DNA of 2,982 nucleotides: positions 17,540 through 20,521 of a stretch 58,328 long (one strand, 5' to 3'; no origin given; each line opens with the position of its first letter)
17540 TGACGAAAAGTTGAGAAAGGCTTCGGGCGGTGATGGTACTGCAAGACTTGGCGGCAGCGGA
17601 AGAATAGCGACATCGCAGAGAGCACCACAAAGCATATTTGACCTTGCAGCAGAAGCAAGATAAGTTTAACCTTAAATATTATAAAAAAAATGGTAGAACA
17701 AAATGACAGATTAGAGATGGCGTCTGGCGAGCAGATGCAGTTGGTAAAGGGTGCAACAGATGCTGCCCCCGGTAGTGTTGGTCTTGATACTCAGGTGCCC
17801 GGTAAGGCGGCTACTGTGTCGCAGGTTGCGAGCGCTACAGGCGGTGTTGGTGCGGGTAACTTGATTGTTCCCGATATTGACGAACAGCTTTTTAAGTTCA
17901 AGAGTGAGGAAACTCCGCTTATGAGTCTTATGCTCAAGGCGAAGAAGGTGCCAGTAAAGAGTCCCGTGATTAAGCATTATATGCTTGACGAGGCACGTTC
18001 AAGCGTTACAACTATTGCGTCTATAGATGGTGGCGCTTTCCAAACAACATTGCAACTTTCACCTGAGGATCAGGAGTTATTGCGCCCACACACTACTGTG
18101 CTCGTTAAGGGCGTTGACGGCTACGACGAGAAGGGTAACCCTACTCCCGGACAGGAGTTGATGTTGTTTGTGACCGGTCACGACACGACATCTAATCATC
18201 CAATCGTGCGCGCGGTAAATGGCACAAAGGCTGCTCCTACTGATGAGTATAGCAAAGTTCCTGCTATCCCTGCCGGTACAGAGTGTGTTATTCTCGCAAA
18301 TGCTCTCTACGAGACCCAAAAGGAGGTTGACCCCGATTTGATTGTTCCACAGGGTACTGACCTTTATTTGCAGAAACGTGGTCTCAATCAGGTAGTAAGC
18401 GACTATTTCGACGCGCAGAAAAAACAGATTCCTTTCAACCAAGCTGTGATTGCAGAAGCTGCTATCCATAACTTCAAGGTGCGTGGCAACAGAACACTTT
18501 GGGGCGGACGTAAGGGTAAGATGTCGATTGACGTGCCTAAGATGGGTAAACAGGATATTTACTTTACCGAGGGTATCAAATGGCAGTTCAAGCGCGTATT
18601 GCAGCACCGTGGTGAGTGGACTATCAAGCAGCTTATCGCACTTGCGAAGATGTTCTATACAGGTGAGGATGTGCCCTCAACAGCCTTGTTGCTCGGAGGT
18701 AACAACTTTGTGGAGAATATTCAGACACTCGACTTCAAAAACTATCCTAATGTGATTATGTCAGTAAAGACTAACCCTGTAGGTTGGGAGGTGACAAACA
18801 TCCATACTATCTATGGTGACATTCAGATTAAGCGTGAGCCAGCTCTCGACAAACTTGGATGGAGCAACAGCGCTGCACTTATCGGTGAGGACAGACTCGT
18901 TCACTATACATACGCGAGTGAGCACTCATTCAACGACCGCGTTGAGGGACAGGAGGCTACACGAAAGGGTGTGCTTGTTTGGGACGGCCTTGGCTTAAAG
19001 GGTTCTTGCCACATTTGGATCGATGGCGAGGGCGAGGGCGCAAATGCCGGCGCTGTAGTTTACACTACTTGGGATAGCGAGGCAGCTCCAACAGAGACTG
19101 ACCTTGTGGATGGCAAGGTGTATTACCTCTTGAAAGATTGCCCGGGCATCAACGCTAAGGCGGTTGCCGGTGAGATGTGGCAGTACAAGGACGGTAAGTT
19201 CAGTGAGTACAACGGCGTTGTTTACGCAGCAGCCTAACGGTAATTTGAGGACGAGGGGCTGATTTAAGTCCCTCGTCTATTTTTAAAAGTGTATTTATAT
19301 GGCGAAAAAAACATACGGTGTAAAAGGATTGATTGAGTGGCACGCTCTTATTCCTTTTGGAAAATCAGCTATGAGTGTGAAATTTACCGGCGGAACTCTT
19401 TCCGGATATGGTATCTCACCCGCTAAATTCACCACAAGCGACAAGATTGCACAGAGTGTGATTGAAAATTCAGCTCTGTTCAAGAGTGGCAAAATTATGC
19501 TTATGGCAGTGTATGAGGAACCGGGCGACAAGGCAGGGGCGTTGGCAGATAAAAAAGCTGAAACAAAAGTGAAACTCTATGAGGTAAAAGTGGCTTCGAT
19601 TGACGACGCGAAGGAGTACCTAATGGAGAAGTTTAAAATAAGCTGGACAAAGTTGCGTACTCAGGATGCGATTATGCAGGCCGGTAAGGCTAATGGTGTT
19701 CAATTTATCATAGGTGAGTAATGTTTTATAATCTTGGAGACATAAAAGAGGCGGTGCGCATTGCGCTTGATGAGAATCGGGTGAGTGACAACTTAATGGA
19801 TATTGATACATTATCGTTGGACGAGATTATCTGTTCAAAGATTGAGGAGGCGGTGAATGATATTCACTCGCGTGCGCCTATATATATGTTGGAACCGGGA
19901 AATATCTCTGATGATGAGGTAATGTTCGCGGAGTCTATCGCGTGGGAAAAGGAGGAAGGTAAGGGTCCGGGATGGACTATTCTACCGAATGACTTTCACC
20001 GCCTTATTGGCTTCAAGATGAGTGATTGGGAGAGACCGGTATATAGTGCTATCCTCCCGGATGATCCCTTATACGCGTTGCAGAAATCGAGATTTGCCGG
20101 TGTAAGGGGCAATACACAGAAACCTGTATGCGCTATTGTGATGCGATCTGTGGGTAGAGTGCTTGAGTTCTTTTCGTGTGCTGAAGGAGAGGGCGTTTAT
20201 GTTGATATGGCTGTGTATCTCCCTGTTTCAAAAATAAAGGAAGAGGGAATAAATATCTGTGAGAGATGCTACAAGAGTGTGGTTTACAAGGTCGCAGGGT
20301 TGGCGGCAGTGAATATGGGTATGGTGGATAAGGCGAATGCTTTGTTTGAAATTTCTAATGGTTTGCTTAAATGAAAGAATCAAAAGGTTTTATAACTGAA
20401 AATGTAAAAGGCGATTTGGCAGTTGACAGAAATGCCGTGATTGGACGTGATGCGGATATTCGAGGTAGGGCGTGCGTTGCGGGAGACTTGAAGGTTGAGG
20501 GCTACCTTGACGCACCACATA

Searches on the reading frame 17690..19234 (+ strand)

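Call 8: search_protein_families(library=phrogs, proteins=[window:17690-19234:+], max_evalue=0.001)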
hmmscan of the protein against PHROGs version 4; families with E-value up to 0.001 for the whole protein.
window:17690-19234:+ (515 aa): 1 family
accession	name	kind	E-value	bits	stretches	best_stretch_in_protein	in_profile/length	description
phrog_26635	-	unknown function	1.1e-15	58.3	1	16-316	31-331/482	-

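Call 93: search_protein_families(library=pfam, proteins=[window:17690-19234:+], max_evalue=0.01)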
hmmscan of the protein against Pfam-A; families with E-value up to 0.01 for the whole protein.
window:17690-19234:+ (515 aa): 1 family
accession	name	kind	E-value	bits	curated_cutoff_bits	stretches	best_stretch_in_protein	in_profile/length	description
PF17236.8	SU10_MCP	-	1.2e-06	28.7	24.1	0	57-120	11-68/292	SU10 major capsid protein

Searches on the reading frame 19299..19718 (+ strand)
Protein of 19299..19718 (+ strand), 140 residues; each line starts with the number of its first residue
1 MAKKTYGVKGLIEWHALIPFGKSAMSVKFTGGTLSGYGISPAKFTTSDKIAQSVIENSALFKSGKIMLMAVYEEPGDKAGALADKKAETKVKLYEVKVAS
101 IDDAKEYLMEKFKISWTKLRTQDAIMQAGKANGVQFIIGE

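Call 8: search_protein_families(library=phrogs, proteins=[window:19299-19718:+], max_evalue=0.001)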
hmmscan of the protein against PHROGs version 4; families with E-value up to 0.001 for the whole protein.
window:19299-19718:+ (140 aa): 1 family
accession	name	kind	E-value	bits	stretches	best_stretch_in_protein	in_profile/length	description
phrog_23743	-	unknown function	9.3e-11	43.1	1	84-136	110-162/165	-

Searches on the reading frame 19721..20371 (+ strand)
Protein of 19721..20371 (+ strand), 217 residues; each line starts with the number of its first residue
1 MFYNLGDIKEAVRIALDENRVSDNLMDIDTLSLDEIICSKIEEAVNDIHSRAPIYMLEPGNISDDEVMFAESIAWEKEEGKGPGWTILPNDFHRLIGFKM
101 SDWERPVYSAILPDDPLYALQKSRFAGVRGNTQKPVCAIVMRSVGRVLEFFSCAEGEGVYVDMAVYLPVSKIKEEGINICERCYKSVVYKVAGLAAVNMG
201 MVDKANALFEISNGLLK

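Call 8: search_protein_families(library=phrogs, proteins=[window:19721-20371:+], max_evalue=0.001)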
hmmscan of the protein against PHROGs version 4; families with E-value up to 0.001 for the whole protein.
window:19721-20371:+ (217 aa): 1 family
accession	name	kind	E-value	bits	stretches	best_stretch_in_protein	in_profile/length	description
phrog_22135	-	unknown function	8.1e-69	232.6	1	2-215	3-210/212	-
